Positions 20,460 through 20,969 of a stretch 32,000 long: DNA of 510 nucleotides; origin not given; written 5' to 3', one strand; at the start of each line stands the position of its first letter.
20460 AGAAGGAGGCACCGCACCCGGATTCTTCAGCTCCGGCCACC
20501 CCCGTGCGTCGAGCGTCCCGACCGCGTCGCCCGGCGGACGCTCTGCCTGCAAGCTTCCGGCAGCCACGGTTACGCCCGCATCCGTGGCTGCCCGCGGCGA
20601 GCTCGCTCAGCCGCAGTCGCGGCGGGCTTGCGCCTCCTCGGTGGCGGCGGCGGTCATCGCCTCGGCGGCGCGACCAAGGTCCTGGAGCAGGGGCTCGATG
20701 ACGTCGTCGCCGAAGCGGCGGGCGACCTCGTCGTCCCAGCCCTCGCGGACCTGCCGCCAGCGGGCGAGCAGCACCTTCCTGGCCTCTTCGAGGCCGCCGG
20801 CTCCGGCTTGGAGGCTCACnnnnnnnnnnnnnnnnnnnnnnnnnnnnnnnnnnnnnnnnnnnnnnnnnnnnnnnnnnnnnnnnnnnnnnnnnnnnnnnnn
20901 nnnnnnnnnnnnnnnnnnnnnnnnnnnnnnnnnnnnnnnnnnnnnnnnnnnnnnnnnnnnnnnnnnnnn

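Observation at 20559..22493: lexA flanked by two GTTC-N7-GTTC direct repeats, one placed to control an uncharacterised two-gene helical-protein module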

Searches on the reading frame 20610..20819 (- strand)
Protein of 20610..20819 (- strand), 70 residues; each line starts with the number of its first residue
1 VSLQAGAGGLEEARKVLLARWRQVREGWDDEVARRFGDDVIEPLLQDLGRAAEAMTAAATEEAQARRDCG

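Call 7: search_protein_families(library=pfam, proteins=[window:20610-20819:-], max_evalue=1)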
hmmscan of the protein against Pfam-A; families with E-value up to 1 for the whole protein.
window:20610-20819:- (70 aa): 2 families
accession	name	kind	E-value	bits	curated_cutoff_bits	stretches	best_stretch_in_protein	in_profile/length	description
PF02477.20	Nairo_nucleo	-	0.073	12.3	25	1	5-65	244-303/443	Nucleocapsid N protein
PF08748.17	Phage_TAC_4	-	0.16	12.7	21.1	1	22-67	78-121/124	Phage tail assembly chaperone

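Call 40: find_homologous_proteins(query=A2, max_evalue=0.01)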
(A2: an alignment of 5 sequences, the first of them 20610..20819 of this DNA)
Query A2 (5 sequences) (70 aa, profile of the alignment): 6 proteins with E <= 0.01 among 333 candidates.
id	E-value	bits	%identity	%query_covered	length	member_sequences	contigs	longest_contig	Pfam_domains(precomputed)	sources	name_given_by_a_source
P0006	5.6e-40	153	70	100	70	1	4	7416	-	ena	-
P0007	3.8e-39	150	70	100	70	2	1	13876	-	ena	-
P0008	4.7e-39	150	71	100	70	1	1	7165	-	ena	-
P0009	5.7e-39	149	77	99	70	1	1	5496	-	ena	-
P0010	5.4e-38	146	74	99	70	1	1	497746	-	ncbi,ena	-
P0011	1.2e-37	145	100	100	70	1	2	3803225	-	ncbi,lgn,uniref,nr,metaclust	ncbi:hypothetical protein [Phycisphaera mikurensis]|uniref:Uncharacterized protein n=1 Tax=Phycispha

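Call 50: find_encoding_contigs(protein=P0010, flank=10000, max_places=2)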
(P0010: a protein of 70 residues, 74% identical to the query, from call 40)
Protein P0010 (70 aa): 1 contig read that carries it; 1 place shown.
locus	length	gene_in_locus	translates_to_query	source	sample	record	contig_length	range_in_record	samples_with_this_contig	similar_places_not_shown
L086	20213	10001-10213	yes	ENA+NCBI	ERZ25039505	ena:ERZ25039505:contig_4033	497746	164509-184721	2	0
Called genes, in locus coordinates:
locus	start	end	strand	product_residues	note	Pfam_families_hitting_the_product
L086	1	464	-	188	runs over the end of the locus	PF01243:PNPOx_N, PF16242:Pyrid_ox_like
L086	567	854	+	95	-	-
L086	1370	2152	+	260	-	-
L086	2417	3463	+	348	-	PF06723:MreB_Mbl, PF00022:Actin (weak), PF11104:PilM_2 (faint), PF00012:HSP70, PF14450:FtsA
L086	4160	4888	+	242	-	PF04085:MreC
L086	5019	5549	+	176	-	-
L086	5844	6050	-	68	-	-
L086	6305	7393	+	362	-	PF22117:Fer4_Nqo3 (weak), PF22151:Fer4_NDSU1 (weak), PF00384:Molybdopterin (weak)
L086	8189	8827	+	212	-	PF01047:MarR (weak), PF01726:LexA_DNA_bind, PF21984:DnaD_N (weak), PF00392:GntR (weak), PF00717:Peptidase_S24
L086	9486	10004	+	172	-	-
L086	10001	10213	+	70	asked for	-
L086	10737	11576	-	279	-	PF12730:ABC2_membrane_4 (weak), PF12679:ABC2_membrane_2, PF26999:ABC-2_memb_rel (weak), PF10920:DUF2705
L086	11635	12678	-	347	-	PF00005:ABC_tran, PF13304:AAA_21 (weak)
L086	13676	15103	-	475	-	PF10011:DUF2254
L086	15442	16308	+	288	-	PF03441:FAD_binding_7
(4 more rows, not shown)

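Call 94: predict_structure(alignment_id=A7)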
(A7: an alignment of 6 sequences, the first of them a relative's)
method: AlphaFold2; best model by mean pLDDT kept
length: 70 residues; sequences in the alignment: 6
mean_pLDDT: 94.5   pTM: 0.75
mean pLDDT of the five models: 94.5, 89.9, 89.7, 89.1, 83.1
residues with pLDDT >= 90: 65; 70-90: 4; 50-70: 1; < 50: 0
segments of 3 or more residues with pLDDT < 50: none
pLDDT, mean of each block of 10 residues (from residue 1): 92 97 93 96 98 96 89
secondary structure, 60 per line:
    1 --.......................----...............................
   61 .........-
elements in order: H3-25 H30-69

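Call 97: fold_search(model_id=the predicted structure, library=pdb)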
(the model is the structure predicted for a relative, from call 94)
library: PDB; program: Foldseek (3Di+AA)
matches with E <= 10: 97; with E <= 0.001: 0
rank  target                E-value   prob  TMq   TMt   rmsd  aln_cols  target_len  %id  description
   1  8b6f_BF               9.7e-01  0.75  0.55  0.25   6.2        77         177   18  Cryo-EM structure of NADH:ubiquinone oxidoreductase (complex-I) from respiratory supercomplex of Tetrahymena thermoph (released 2023-03-29)
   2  7tgh_BL               1.1e+00  0.69  0.55  0.25   6.5        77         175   17  Cryo-EM structure of respiratory super-complex CI+III2 from Tetrahymena thermophila (released 2022-04-06)
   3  4j7k_D                1.3e+00  0.38  0.46  0.38   5.6        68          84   10  The crystal structure of a secreted protein EsxB (Mutant E54Q) from Bacillus anthracis str. Sterne (released 2013-03-06)
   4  4j41_D                1.5e+00  0.80  0.64  0.54   4.5        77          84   13  The crystal structure of a secreted protein EsxB (Mutant P67A) from Bacillus anthracis str. Sterne (released 2013-02-20)
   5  3o9o_B                1.8e+00  0.28  0.45  0.34   5.2        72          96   21  Crystal Structure of GBS1074, an Esat-6 homologue from Group B Streptococcus (released 2010-11-10)
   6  5j0k_B                2.5e+00  0.16  0.36  0.35   4.9        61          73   20  De novo design of protein homo-oligomers with modular hydrogen bond network-mediated specificity (released 2016-05-25)
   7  2vs0_B                2.6e+00  0.25  0.47  0.40   5.5        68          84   13  Structural analysis of homodimeric staphylococcal aureus virulence factor EsxA (released 2008-08-26)
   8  5j0k_A                2.6e+00  0.18  0.41  0.40   4.6        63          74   22  De novo design of protein homo-oligomers with modular hydrogen bond network-mediated specificity (released 2016-05-25)
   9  6r1o                  2.6e+00  0.14  0.37  0.07  10.5        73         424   26  Crystal structure of E. coli seryl-tRNA synthetase complexed to a seryl sulfamoyl adenosine derivative (released 2020-01-22)
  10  2vrz_B                2.8e+00  0.15  0.40  0.34   5.3        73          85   14  Structural analysis of homodimeric staphylococcal aureus EsxA (released 2008-08-26)
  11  3zbh_E                2.8e+00  0.13  0.37  0.30   6.8        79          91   11  Geobacillus thermodenitrificans EsxA crystal form I (released 2012-11-21)
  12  3jc1_Ab               3.0e+00  0.16  0.40  0.24   4.8        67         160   18  Electron cryo-microscopy of the IST1-CHMP1B ESCRT-III copolymer (released 2015-12-16)
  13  6egc                  3.2e+00  0.23  0.49  0.29   3.6        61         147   23  Single-chain version of 2L4HC2_23 (PDB 5J0K) (released 2019-05-29)
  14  4i0x_A                3.4e+00  0.23  0.47  0.44   5.1        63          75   13  Crystal structure of the Mycobacterum abscessus EsxEF (Mab_3112-Mab_3113) complex (released 2013-01-16)
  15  7u2b_B                3.9e+00  0.20  0.48  0.11   3.7        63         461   22  Cryo-electron microscopy structure of human mt-SerRS in complex with mt-tRNA(GCU-TL) (released 2022-09-14)
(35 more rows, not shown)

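Call 105: search_protein_families(library=ncbifam, proteins=[window:20610-20819:-], max_evalue=0.01)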
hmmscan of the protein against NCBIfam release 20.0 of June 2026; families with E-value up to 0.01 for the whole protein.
window:20610-20819:- (70 aa): 0 families

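Call 116: search_protein_families(library=padloc, proteins=[window:20610-20819:-], max_evalue=0.1)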
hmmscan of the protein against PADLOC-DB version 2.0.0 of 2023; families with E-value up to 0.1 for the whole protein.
window:20610-20819:- (70 aa): 0 families

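Call 117: search_protein_families(library=phrogs, proteins=[window:20610-20819:-], max_evalue=0.1)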
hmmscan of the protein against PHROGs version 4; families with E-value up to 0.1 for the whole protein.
window:20610-20819:- (70 aa): 1 family
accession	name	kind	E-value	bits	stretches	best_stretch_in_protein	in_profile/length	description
phrog_6734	-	unknown function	0.0078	17.7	1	27-66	4-41/50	-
